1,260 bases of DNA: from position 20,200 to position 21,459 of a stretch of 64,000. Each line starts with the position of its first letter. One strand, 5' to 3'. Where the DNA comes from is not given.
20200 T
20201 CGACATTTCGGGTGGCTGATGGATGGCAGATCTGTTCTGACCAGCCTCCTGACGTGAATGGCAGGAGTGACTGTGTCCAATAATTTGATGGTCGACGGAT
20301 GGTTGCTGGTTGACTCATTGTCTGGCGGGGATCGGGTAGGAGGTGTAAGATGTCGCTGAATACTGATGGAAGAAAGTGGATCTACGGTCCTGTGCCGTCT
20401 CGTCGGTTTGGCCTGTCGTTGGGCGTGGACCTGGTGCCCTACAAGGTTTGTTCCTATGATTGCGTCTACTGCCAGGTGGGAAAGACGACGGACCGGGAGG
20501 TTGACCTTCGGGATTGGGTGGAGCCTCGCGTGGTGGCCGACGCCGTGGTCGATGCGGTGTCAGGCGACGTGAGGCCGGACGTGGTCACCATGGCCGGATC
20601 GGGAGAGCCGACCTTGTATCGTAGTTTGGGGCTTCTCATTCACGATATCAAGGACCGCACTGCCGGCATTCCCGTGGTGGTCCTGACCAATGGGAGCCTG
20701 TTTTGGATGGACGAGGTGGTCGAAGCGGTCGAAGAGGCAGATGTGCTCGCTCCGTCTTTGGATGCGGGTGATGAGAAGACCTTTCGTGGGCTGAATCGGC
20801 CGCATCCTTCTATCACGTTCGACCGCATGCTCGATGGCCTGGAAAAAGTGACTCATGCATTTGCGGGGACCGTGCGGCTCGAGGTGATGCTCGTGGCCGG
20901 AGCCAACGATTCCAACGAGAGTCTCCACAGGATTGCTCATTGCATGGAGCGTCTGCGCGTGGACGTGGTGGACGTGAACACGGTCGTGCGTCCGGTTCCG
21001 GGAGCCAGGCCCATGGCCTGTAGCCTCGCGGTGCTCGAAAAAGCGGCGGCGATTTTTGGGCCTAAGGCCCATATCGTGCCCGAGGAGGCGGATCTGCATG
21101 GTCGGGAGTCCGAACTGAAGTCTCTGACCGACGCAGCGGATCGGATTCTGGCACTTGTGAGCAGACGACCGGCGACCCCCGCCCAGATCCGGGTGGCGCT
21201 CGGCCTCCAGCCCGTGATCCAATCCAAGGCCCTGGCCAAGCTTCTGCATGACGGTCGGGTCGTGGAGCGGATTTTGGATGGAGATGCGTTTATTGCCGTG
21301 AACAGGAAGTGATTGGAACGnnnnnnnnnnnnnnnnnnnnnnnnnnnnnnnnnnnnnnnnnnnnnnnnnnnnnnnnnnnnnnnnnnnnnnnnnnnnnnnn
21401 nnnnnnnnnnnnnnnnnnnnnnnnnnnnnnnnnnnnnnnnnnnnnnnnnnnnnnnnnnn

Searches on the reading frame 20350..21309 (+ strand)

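Call 26: search_protein_families(library=pfam, proteins=[window:20350-21309:+], max_evalue=0.0001)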
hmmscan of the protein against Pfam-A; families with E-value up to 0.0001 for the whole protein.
window:20350-21309:+ (320 aa): 1 family
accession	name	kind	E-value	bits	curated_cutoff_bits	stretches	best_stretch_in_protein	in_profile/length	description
PF04055.27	Radical_SAM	-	4.2e-17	63.3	29.5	1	29-188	2-157/166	Radical SAM superfamily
